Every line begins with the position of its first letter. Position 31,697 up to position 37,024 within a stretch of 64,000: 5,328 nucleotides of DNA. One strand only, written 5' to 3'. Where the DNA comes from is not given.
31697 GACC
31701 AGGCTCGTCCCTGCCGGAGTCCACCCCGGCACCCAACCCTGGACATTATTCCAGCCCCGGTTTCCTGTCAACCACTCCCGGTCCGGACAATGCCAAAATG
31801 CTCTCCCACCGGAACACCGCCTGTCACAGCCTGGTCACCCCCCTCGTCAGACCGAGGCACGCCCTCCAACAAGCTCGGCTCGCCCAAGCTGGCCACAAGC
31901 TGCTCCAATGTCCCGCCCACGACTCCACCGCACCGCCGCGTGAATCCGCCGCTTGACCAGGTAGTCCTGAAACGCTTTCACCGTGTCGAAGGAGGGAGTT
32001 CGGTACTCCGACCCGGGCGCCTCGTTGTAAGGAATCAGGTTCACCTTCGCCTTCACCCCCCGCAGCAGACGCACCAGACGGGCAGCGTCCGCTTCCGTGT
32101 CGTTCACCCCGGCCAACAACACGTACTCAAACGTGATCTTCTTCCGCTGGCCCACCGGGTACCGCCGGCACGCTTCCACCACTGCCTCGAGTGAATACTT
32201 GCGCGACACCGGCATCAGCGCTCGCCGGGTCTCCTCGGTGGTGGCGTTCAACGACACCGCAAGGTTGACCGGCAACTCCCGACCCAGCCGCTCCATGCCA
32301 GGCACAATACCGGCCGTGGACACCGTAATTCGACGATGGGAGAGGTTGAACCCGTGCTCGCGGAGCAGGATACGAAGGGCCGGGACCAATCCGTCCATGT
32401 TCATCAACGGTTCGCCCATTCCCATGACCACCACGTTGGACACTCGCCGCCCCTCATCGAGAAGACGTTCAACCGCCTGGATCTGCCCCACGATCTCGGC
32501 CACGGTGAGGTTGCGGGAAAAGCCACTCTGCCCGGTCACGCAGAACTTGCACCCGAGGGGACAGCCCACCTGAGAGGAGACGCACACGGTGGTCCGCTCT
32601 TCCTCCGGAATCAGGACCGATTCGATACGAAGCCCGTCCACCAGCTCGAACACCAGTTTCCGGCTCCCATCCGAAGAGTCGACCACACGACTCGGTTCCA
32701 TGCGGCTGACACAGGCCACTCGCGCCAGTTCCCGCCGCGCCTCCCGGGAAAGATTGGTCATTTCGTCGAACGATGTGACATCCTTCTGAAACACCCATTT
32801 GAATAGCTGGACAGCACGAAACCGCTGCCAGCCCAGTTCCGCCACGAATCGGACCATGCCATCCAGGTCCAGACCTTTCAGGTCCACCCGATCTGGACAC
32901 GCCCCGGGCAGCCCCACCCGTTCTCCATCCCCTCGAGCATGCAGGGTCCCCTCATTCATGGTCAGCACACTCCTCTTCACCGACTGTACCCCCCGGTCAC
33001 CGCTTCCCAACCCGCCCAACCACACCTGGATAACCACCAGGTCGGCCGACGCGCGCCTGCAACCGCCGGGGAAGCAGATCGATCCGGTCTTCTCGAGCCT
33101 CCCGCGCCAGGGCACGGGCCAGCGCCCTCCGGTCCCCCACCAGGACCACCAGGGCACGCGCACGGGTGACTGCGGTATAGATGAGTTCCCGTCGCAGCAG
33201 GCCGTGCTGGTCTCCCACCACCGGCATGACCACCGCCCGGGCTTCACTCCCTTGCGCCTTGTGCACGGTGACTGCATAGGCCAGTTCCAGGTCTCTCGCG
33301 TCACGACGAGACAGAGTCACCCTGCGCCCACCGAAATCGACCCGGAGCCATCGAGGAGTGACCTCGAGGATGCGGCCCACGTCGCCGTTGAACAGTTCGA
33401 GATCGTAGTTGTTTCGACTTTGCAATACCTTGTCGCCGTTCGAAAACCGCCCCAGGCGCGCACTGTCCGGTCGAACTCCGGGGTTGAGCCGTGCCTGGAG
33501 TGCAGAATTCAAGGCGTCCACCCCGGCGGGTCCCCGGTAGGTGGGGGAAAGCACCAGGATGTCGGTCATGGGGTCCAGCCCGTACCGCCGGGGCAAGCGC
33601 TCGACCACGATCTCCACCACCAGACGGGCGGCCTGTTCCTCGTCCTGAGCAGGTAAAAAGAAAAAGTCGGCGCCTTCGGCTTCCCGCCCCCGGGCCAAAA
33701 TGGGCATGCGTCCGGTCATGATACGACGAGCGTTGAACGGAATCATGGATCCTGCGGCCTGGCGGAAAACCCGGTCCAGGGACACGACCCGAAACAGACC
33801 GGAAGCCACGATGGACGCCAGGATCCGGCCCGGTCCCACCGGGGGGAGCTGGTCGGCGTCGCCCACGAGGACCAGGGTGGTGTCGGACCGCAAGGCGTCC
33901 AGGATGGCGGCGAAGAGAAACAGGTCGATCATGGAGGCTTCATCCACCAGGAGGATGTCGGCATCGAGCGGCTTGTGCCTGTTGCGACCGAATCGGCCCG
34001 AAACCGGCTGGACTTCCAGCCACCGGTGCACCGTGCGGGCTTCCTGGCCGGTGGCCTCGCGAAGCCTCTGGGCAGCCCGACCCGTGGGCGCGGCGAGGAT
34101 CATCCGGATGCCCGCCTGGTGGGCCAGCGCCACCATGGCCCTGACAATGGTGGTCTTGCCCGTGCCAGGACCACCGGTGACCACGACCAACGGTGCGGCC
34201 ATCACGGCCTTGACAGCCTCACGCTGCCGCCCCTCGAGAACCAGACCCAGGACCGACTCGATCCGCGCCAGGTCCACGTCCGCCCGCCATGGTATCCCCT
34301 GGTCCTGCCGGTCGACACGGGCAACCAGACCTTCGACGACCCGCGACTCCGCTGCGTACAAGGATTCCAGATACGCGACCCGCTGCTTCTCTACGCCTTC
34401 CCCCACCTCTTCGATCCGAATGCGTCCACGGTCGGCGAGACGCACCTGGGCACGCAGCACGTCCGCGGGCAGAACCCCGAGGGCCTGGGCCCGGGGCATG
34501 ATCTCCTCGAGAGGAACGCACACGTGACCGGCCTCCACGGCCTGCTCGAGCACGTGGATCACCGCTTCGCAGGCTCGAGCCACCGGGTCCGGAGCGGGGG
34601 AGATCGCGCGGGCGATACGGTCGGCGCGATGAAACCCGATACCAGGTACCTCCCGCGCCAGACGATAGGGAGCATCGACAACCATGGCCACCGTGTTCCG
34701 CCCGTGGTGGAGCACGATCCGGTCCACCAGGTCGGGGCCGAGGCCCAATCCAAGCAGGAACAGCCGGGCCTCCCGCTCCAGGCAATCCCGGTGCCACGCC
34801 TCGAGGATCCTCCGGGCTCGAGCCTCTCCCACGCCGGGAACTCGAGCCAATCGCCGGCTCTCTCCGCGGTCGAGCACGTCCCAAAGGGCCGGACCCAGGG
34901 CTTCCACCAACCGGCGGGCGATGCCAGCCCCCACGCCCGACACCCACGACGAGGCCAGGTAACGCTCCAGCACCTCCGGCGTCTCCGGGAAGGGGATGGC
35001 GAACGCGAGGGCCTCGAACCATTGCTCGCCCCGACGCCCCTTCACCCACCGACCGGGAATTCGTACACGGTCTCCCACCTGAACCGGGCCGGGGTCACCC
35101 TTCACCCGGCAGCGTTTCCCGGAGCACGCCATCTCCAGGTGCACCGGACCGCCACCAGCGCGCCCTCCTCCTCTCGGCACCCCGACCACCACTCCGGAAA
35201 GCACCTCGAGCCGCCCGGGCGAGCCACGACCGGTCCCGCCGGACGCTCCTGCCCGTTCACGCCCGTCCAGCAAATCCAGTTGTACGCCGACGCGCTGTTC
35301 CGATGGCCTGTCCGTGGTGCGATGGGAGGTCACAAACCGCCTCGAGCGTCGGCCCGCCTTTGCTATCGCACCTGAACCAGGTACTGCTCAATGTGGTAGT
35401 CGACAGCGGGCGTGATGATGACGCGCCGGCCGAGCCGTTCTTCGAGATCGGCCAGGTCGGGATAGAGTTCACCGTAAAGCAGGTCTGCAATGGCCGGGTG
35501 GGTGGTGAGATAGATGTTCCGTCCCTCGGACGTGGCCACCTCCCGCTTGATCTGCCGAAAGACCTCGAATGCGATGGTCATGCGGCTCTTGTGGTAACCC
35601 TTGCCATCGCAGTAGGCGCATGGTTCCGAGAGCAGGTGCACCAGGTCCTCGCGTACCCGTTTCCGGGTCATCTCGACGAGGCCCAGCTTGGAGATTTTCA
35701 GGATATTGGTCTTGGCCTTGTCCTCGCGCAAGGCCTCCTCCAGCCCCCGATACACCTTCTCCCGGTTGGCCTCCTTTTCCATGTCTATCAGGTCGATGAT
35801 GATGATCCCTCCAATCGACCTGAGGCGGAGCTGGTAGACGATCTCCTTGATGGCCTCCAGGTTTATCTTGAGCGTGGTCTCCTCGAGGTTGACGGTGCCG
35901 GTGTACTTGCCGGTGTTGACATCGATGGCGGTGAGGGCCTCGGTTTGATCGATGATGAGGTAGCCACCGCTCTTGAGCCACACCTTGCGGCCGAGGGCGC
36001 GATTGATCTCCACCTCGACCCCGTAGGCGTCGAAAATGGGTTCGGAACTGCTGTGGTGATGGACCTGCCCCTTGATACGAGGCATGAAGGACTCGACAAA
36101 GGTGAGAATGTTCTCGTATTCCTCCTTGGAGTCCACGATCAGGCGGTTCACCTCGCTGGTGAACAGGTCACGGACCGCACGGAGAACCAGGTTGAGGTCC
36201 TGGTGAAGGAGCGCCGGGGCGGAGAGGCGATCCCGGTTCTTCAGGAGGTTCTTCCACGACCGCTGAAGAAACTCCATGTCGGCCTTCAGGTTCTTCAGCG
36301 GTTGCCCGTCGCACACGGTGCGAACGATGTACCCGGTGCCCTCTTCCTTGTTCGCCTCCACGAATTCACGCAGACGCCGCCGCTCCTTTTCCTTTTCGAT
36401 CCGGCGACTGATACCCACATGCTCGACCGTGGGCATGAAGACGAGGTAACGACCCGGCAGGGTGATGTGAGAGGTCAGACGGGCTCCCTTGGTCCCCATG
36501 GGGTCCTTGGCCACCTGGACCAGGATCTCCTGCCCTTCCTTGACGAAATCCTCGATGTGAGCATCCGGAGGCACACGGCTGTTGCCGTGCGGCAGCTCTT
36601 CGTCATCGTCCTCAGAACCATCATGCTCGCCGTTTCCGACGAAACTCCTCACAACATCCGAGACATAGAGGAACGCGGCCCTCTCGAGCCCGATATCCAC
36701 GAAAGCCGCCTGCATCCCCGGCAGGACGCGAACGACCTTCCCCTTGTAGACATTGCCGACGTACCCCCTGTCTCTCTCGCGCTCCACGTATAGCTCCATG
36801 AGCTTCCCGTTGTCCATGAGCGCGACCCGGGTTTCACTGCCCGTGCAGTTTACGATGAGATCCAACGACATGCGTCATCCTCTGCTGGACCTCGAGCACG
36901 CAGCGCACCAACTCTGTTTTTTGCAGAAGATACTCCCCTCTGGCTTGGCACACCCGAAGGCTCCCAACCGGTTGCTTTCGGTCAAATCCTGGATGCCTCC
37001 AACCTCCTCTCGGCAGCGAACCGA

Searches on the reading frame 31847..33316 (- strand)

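Call 48: search_protein_families(library=pfam, proteins=[window:31847-33316:-], max_evalue=0.000001)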
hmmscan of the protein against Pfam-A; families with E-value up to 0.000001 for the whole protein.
window:31847-33316:- (489 aa): 2 families
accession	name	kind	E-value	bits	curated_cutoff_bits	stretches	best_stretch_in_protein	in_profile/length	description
PF21016.3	RlmN_N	-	2e-18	66.3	24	1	144-203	1-60/60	Ribosomal RNA large subunit methyltransferase N-terminal domain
PF04055.27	Radical_SAM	-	1.1e-17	65.1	29.5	1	247-413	2-164/166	Radical SAM superfamily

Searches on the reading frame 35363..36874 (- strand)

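Call 48: search_protein_families(library=pfam, proteins=[window:35363-36874:-], max_evalue=0.000001)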
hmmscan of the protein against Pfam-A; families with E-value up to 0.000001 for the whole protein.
window:35363-36874:- (503 aa): 2 families
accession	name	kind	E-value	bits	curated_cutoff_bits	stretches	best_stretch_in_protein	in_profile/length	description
PF10150.14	RNase_E_G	-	5.5e-106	354.4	25.5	1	138-407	1-270/270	Ribonuclease E/G family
PF20833.2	RNase_E_G_Thio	-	3.8e-10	40.2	26.8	1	418-500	1-83/86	RNase E/G, Thioredoxin-like domain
